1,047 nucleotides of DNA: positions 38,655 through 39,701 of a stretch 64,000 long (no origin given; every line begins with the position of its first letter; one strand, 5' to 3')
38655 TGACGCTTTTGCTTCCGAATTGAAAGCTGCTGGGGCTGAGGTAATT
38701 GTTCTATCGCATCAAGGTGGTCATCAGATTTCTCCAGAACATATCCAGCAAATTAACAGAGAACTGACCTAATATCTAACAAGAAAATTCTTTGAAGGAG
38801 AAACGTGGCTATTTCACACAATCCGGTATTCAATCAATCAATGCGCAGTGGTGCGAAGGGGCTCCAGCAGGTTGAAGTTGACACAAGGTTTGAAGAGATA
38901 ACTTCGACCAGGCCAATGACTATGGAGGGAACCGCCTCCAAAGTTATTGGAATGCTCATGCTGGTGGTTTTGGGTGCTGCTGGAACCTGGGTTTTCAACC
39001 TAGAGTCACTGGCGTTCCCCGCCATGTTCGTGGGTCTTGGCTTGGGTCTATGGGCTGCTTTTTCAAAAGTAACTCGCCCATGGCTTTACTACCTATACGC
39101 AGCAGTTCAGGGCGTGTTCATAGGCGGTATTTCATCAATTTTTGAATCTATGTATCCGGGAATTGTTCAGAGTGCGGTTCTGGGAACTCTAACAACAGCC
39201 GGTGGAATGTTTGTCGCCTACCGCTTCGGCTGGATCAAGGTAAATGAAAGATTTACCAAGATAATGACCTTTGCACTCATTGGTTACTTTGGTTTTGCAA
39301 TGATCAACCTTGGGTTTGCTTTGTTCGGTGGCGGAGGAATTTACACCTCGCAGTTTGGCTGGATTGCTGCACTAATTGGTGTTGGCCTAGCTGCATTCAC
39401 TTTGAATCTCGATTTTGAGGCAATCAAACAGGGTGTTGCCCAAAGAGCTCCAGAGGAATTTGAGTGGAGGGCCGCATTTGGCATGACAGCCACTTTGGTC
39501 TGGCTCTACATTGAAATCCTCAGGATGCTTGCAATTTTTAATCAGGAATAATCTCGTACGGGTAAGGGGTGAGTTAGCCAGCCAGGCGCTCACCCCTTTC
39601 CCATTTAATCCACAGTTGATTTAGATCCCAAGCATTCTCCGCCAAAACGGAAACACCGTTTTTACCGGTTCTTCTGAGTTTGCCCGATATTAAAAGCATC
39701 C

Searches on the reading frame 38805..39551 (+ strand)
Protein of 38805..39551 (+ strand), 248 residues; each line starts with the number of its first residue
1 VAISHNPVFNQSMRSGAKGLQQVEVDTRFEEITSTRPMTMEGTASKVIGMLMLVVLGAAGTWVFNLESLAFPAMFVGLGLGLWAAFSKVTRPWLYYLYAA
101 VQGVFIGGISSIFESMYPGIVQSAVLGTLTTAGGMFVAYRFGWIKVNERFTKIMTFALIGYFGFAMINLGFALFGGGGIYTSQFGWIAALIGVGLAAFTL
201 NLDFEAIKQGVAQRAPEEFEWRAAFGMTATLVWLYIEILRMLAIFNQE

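Call 3: search_protein_families(library=pfam, proteins=[window:38805-39551:+], max_evalue=0.1)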
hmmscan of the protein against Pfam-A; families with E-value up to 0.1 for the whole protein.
window:38805-39551:+ (248 aa): 2 families
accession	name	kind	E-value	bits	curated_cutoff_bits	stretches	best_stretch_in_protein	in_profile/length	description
PF12811.12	BaxI_1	-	9.1e-68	228.8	26.2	1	6-246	1-232/233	Bax inhibitor 1 like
PF02411.20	MerT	-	0.018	15.5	32.9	1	45-93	23-73/116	MerT mercuric transport protein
